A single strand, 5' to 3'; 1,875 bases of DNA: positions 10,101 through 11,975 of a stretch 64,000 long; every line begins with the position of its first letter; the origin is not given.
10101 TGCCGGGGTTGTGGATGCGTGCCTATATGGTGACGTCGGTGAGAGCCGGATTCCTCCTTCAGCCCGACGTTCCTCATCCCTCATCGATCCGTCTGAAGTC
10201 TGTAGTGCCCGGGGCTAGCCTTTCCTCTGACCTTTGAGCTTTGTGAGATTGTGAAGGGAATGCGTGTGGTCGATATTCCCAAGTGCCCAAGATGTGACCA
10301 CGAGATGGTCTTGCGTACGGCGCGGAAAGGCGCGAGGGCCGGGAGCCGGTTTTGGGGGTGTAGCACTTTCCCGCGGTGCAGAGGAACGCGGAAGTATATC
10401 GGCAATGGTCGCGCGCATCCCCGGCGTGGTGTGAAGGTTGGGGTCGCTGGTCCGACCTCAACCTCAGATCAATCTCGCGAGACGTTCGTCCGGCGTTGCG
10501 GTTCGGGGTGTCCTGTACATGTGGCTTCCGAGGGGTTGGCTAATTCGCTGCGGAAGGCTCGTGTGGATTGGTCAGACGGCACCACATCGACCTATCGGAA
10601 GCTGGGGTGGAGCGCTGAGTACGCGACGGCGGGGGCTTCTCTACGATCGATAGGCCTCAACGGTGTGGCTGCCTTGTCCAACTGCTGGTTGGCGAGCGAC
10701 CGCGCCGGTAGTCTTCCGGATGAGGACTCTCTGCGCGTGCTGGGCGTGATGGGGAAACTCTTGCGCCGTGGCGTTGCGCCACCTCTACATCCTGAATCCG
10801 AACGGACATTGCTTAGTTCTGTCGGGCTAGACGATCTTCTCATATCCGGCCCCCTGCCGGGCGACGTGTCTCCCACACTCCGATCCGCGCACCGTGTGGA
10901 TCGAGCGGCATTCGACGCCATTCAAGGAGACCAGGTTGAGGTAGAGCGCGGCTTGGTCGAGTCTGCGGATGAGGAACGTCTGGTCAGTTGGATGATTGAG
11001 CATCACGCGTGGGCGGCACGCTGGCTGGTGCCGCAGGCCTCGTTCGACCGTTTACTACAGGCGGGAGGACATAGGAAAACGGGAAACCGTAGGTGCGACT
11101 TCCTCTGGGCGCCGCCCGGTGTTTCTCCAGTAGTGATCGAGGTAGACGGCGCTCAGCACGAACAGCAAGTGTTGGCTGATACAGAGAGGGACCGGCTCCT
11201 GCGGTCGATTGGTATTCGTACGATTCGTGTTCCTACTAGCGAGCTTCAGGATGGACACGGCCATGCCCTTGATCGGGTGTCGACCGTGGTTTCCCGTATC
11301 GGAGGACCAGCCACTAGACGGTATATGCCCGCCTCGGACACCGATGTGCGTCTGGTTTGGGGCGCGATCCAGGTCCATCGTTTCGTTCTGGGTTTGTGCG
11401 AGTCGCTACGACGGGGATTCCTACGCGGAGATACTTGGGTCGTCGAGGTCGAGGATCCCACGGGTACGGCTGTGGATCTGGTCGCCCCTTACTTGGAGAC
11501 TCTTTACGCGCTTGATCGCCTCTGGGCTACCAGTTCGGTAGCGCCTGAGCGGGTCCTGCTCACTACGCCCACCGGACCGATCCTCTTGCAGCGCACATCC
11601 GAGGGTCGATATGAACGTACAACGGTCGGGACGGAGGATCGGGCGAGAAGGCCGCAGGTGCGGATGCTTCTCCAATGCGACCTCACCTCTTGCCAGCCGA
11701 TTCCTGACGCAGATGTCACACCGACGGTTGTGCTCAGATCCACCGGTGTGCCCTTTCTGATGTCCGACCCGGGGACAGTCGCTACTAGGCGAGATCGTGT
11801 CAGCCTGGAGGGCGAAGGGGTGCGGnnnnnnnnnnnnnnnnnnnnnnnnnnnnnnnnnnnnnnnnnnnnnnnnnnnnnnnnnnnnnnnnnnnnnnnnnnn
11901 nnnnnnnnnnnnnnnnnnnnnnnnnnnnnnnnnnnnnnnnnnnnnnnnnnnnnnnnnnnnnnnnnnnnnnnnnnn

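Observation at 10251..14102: Unusual single-polypeptide architecture: Zn-ribbon + Vsr-like DUF559 nuclease placed N-terminal to a RecQ helicase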

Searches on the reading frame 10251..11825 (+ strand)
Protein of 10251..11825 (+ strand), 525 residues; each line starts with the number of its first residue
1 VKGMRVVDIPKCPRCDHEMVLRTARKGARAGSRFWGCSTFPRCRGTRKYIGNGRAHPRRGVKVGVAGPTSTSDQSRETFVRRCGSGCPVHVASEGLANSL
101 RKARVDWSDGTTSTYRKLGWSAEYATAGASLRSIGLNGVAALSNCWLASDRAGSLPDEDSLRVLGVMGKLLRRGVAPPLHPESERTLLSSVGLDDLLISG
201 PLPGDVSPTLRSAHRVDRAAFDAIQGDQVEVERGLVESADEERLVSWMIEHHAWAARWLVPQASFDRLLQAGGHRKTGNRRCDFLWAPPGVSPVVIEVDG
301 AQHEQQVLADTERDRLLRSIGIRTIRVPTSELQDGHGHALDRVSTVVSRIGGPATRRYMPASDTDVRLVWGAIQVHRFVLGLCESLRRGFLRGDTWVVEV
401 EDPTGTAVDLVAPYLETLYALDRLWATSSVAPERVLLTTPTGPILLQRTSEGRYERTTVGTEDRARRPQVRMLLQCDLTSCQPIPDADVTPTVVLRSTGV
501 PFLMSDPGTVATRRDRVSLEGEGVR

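Call 10: find_homologous_proteins(query=window:10251-11825:+)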
Query window:10251-11825:+ (525 aa): 11 proteins with E <= 0.001 among 8000 candidates.
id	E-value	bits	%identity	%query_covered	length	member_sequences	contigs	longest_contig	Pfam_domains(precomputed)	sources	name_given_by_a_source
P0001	2.6e-267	906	78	99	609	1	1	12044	PF01396.25,PF04480.19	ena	-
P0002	6.2e-151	522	52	96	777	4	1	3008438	PF04480.19,PF00270.36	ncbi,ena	-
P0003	3.3e-146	506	49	98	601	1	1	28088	PF01396.25,PF04480.19,PF00270.36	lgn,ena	-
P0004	5.4e-78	281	37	91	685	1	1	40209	PF04480.19,PF00270.36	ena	-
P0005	5.2e-53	198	35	76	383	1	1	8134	PF01396.25,PF04480.19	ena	-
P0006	6.5e-52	195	35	81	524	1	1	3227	PF04480.19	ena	-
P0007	1.6e-41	161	33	70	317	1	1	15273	PF04480.19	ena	-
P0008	4.2e-32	129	29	94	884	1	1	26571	PF01396.25,PF00270.36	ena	-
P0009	8.1e-10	56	73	8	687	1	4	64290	PF13538.13,PF01396.25,PF01443.25,PF13604.13,PF13361.13,PF13245.13,PF00580.28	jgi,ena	-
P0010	7.5e-9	53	67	8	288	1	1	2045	PF01396.25,PF22722.3,PF04471.19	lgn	-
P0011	3.4e-8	51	75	7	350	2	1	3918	PF01396.25,PF06839.18,PF08378.18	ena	-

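Call 13: find_encoding_contigs(protein=P0002, flank=10000, max_places=3)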
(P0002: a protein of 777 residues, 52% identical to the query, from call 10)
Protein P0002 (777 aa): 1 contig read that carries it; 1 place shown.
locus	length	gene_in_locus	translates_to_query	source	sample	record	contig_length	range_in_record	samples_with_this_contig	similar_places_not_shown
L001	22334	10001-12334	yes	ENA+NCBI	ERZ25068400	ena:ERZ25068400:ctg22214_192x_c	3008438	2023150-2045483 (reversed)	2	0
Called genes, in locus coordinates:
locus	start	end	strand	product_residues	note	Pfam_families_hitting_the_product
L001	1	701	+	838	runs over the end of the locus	PF01266:DAO, PF16350:FAO_M, PF01571:GCV_T, PF08669:GCV_T_C (weak)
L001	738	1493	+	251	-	PF01012:ETF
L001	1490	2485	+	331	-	PF01012:ETF, PF00766:ETF_alpha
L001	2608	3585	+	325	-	PF02661:Fic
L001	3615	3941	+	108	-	-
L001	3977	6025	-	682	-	PF13173:AAA_14, PF13635:DUF4143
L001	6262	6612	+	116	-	PF12844:HTH_19 (weak), PF13560:HTH_31, PF01381:HTH_3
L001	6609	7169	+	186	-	-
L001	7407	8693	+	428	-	PF07690:MFS_1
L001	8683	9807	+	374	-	PF01571:GCV_T, PF08669:GCV_T_C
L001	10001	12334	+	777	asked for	PF04480:DUF559 (weak), PF00270:DEAD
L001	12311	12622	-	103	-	PF01609:DDE_Tnp_1 (weak), PF13586:DDE_Tnp_1_2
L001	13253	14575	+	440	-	PF00271:Helicase_C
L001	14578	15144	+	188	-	-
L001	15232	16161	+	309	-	PF05853:BKACE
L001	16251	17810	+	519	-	PF02737:3HCDH_N, PF00725:3HCDH, PF13279:4HBT_2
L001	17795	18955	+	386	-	PF02771:Acyl-CoA_dh_N, PF02770:Acyl-CoA_dh_M, PF00441:Acyl-CoA_dh_1, PF08028:Acyl-CoA_dh_2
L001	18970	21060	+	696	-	PF13380:CoA_binding_2, PF13607:Succ_CoA_lig, PF13549:ATP-grasp_5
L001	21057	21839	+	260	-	PF00378:ECH_1, PF16113:ECH_2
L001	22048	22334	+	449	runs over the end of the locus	PF00083:Sugar_tr (faint), PF07690:MFS_1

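Call 14: find_encoding_contigs(protein=P0008, flank=10000, max_places=3)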
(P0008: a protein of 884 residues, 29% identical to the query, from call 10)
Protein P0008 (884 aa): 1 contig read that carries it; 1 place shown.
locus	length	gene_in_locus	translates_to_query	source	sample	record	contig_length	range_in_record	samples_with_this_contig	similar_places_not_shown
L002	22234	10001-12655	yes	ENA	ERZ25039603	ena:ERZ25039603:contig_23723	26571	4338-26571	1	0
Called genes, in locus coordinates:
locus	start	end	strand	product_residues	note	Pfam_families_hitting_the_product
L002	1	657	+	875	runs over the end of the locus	-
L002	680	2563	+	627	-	PF26611:MAD7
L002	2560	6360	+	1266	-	-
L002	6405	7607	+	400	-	PF01935:DUF87 (weak), PF05872:HerA_C (weak), PF10412:TrwB_AAD_bind (weak), PF13401:AAA_22 (faint)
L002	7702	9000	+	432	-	PF00145:DNA_methylase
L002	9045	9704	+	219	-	PF00730:HhH-GPD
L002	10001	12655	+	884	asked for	PF01396:Zn_ribbon_Top1, PF00270:DEAD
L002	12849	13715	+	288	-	-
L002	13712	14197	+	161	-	-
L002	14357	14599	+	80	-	-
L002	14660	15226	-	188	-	PF00571:CBS (faint)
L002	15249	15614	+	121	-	-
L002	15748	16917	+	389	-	PF00092:VWA, PF13519:VWA_2, PF13768:VWA_3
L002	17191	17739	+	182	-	-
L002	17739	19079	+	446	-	PF20530:DUF6745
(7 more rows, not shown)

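Call 33: predict_structure(alignment_id=A1)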
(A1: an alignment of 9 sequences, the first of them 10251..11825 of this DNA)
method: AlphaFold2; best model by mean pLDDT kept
length: 525 residues; sequences in the alignment: 9
mean_pLDDT: 67.4   pTM: 0.65
mean pLDDT of the five models: 67.4, 65.2, 63.2, 56.3, 54.4
residues with pLDDT >= 90: 52; 70-90: 232; 50-70: 134; < 50: 107
segments of 3 or more residues with pLDDT < 50: 1-6, 52-111, 138-143, 499-525
pLDDT, mean of each block of 10 residues (from residue 1): 47 86 72 81 80 32 28 25 33 32 36 55 57 61 53 74 80 66 89 85 74 72 62 70 87 76 59 56 70 76 60 72 83 90 81 52 77 84 86 92 85 92 77 92 91 91 86 74 67 69 29 24 26
secondary structure, 60 per line:
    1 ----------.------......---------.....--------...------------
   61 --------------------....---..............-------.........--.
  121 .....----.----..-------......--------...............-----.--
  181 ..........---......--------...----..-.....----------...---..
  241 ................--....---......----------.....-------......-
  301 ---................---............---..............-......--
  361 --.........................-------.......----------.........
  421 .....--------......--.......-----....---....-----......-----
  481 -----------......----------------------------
elements in order: E18-23 E33-37 E46-48 H81-84 H88-101 H109-117 E120-125 E144-149 H158-172 H181-190 E197-199 E208-210 H218-222 H239-256 E259-262 H266-271 E282-286 E294-299 H304-319 E323-328 H329-334 H338-351 H353-358 H363-387 E395-401 H412-425 E434-439 E442-448 E454-457 H461-464 E470-475 E492-497

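Call 53: find_related_loci(query=A1, collection=genome_contigs, flank=7000)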
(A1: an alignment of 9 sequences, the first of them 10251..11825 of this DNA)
Query A1 (525 aa) in genome_contigs; peptide patterns used: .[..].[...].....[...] (x = any residue, [..] = any of these).
600 stretches matched a pattern (row limit reached: there are more); 79 encode a relative of the query (tblastn E <= 1e-3); 79 distinct loci.
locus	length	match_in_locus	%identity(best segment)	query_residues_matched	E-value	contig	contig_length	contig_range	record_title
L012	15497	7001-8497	52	10-522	2e-157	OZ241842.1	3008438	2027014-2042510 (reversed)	MAG: Candidatus Spongiisociaceae bacterium isolate ea90fc40-48ec-4ccb-8054-20f53ea15125 genome assembly, chromosome: 1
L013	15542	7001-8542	42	10-523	9e-114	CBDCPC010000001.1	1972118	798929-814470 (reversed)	MAG: Acidimicrobiales bacterium isolate 643f2b38-666c-4a97-807c-f766906f6415 genome assembly, contig: contig_1, whole ge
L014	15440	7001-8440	45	22-506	4e-110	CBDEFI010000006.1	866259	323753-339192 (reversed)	MAG: Acidimicrobiales bacterium isolate 2e4b594b-7fba-4ce7-b97d-329b2cb5198a genome assembly, contig: contig_6, whole ge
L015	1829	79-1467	37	9-523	3e-90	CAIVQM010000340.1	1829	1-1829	uncultured bacterium isolate Kiruna3_bin-1975 genome assembly, contig: bin-1975:340/535, whole genome shotgun sequence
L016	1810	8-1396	36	10-500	1e-87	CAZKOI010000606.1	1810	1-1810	MAG TPA_asm: uncultured Enterobacterales bacterium isolate SRP134809_co1_65 genome assembly, contig: NODE_138955_length_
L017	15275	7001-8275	38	102-514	1e-74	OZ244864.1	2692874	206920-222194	MAG: Candidatus Poriferisodalis sp. isolate a517203e-93c6-4a9b-8abd-1c58bad8a0d8 genome assembly, chromosome: 1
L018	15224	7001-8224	37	98-506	3e-74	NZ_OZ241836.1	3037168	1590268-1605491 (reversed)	MAG: Candidatus Poriferisocius sp. isolate 5d59ea5e-8437-4482-86ca-0ed14f63a534 chromosome 1, complete sequence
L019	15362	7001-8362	33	7-506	2e-70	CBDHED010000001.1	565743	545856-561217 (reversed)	MAG: Dehalococcoidia bacterium isolate a564f895-d268-4ede-b5bb-8ec45e4dc2fc genome assembly, contig: contig_1, whole gen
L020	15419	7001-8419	36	1-521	4e-70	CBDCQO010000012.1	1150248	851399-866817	MAG: Dehalococcoidia bacterium isolate 69a24162-ed58-4481-bed2-2caa30729e5d genome assembly, contig: contig_12, whole ge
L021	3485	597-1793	39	1-435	6e-70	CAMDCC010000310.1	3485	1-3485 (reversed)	MAG: Bifidobacterium breve isolate MaH-09apr19-113 genome assembly, contig: MaH-09apr19-C62772, whole genome shotgun seq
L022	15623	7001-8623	35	8-524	2e-68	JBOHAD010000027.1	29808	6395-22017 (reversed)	MAG: Gaiellaceae bacterium isolate SD8036_metabat2.bin.23 NODE_607_length_29808_cov_13.373943, whole genome shotgun sequ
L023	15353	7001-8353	34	10-506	6e-68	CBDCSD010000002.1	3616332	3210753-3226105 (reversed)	MAG: Caldilineaceae bacterium isolate c8244fc0-ec89-46dc-8875-79b2ccc2d134 genome assembly, contig: contig_2, whole geno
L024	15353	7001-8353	34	10-506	2e-66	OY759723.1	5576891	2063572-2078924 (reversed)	MAG: Caldilineaceae bacterium isolate cb27a3f3-5ea9-4825-a433-acfe24f43893 genome assembly, chromosome: 1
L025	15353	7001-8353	33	10-506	4e-66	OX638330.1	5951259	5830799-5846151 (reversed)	MAG: uncultured Caldilineaceae bacterium isolate 76db5b8c-001f-43e6-88b1-0bf759d03ef1 genome assembly, chromosome: 1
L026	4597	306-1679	35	9-522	4e-65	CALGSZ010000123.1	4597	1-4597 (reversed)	MAG TPA_asm: uncultured Chloroflexi bacterium isolate SRR5251193_bin.127_CONCOCT_v1.1_MAG genome assembly, contig: ERZ79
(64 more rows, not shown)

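Call 61: search_protein_families(library=padloc, proteins=[window:10251-11825:+], max_evalue=1)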
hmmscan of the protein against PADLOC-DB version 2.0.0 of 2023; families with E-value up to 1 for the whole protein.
window:10251-11825:+ (525 aa): 1 family
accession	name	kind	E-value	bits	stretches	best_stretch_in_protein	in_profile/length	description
PDLC02868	DpdF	-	0.00029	16.7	1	292-347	91-148/1078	DpdF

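Call 77: search_protein_families(library=pfam, alignment_id=A4, max_evalue=0.00001)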
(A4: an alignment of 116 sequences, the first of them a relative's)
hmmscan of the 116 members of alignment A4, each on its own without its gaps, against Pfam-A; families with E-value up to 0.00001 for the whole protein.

A. member 1, L013:167-1594:+ (476 aa): 0 families

B. families by the number of members that match (of 116 scanned): 153 families (the first 25 are shown)
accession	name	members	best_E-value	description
PF03235.19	GmrSD_N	3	5e-35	GmrSD restriction endonuclease, N-terminal domain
PF07510.16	GmrSD_C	3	1e-23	GmrSD restriction endonucleases, C-terminal domain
PF04851.21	ResIII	3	3.1e-17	Type III restriction enzyme, res subunit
PF01425.27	Amidase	2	6.2e-97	Amidase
PF01610.23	DDE_Tnp_ISL3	2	3.2e-52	Transposase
PF00005.33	ABC_tran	2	1.3e-38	ABC transporter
PF13304.12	AAA_21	2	7.7e-30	AAA domain, putative AbiEii toxin, Type IV TA system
PF06283.17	ThuA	2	7.1e-24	Trehalose utilisation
PF01381.28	HTH_3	2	9.2e-23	Helix-turn-helix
PF00271.37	Helicase_C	2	3.6e-19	Helicase conserved C-terminal domain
PF13545.12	HTH_Crp_2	2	4e-19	Crp-like helix-turn-helix domain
PF13560.12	HTH_31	2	4.3e-17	Helix-turn-helix domain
PF00270.35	DEAD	2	8.4e-16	DEAD/DEAH box helicase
PF02463.25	SMC_N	2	1.4e-10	RecF/RecN/SMC N terminal domain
PF13412.12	HTH_24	2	4.2e-09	Winged helix-turn-helix DNA-binding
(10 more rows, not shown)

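Call 78: search_protein_families(library=padloc, alignment_id=A4, max_evalue=1e-10)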
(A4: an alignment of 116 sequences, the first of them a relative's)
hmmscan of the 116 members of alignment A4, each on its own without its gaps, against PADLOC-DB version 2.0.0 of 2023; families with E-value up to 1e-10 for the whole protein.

A. member 1, L013:167-1594:+ (476 aa): 0 families

B. families by the number of members that match (of 116 scanned): 144 families (the first 25 are shown)
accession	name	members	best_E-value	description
PDLC02693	Orf5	3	1.5e-88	Orf5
PDLC03655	mREase_IV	3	2e-63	Type IV methyl-directed restriction enzyme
PDLC04155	HEC-06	3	1.1e-62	-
PDLC04154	HEC-06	3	2.3e-58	-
PDLC04157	HEC-06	3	2.3e-55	-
PDLC02687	Orf5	3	1.2e-47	Orf5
PDLC02700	Orf5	3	8.7e-42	Orf5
PDLC02695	Orf5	3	9.6e-38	Orf5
PDLC02701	Orf5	3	1.1e-32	Orf5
PDLC04135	mad3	3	3.3e-29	mads_3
PDLC02702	Orf5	3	7.8e-29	Orf5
PDLC02692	Orf5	3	6.6e-28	Orf5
PDLC02686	Orf5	3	9.9e-27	Orf5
PDLC02691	Orf5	3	9.9e-26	Orf5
PDLC02786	SspE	3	4.6e-23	SspE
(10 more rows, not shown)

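Call 91: search_dna_similar(query=window:10251-11825:+, collection=plasmids, mode=protein, max_evalue=0.00001, max_rows=15)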
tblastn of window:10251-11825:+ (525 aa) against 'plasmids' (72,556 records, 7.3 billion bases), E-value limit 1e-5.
Records with a match: 25; places in all: 25; records where one place covers at least 80% of the query: 0.
Best place of each record, by identity: 60-80% 12; <60% 13.
By first word of the organism name: Synechocystis 5; Vibrio 4; Nitrosococcus 3; Polaromonas 1; Aeromonas 1; Sphingobium 1; Variovorax 1; Azospira 1; Sphingomonas 1; Methylococcus 1; and 6 more.
By predicted mobility (MOB-suite, as given by PLSDB): non-mobilizable 17; conjugative 5; mobilizable 3.
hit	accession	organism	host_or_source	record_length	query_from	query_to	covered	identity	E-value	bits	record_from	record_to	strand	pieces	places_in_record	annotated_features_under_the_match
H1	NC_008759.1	Polaromonas naphthalenivorans CJ2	-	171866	10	61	10%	50.0%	1e-6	59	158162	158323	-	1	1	topoisomerase DNA-binding C4 zinc finger domain-containing protein | UvrD-helicase domain-containing protein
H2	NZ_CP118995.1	Aeromonas media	Homo sapiens,cell culture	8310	12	50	7%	64.1%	4e-8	64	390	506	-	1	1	topoisomerase DNA-binding C4 zinc finger domain-containing protein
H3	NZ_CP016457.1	Sphingobium sp. RAC03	Microbial isolate,Algal phycosphere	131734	10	48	7%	64.1%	5e-7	61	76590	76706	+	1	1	topoisomerase DNA-binding C4 zinc finger domain-containing protein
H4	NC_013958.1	Nitrosococcus halophilus Nc 4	-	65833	10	49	8%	62.5%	2e-8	65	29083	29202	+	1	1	restriction endonuclease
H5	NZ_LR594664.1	Variovorax sp. RA8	Riverbed sediment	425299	10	46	7%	64.9%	8e-8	63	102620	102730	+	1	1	restriction endonuclease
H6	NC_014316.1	Nitrosococcus watsonii C-113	-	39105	10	47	7%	63.2%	4e-7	61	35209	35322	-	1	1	restriction endonuclease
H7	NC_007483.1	Nitrosococcus oceani ATCC 19707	-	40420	10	47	7%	63.2%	4e-7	61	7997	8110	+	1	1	restriction endonuclease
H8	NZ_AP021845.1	Azospira sp. I09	-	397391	10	47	7%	63.2%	1e-6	59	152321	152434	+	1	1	restriction endonuclease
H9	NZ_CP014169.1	Sphingomonas panacis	Panax ginseng,bacterial cell,Panax ...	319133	10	48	7%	61.5%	2e-7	62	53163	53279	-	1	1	topoisomerase DNA-binding C4 zinc finger domain-containing protein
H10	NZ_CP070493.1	Methylococcus sp. EFPC2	pure culture,stream biofilm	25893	8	48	8%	57.1%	2e-6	59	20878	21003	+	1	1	NERD domain-containing protein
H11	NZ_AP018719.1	Sulfuricystis multivorans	-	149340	10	47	7%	60.5%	5e-6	57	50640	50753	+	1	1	restriction endonuclease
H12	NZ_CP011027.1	Pseudoalteromonas arctica A 37-1-2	seawater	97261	8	45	7%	57.9%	1e-7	63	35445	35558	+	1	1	topoisomerase DNA-binding C4 zinc finger domain-containing protein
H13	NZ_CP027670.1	Simplicispira suum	cell culture,Dust collector of pigpen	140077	10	47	7%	57.9%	9e-7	60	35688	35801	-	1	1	restriction endonuclease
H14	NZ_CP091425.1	Methylobacter sp. YRD-M1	isolate,wetland soil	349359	5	50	9%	47.8%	9e-6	56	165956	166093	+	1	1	NERD domain-containing protein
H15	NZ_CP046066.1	Vibrio sp. THAF191d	pure culture,Surface of a polyethylene ...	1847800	12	46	7%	62.9%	6e-7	60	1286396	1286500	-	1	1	none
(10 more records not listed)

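Call 92: search_dna_similar(query=window:10251-11825:+, collection=phages, mode=protein, max_evalue=0.00001, max_rows=15)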
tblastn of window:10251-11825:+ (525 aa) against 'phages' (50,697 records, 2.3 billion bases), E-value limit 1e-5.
No match.
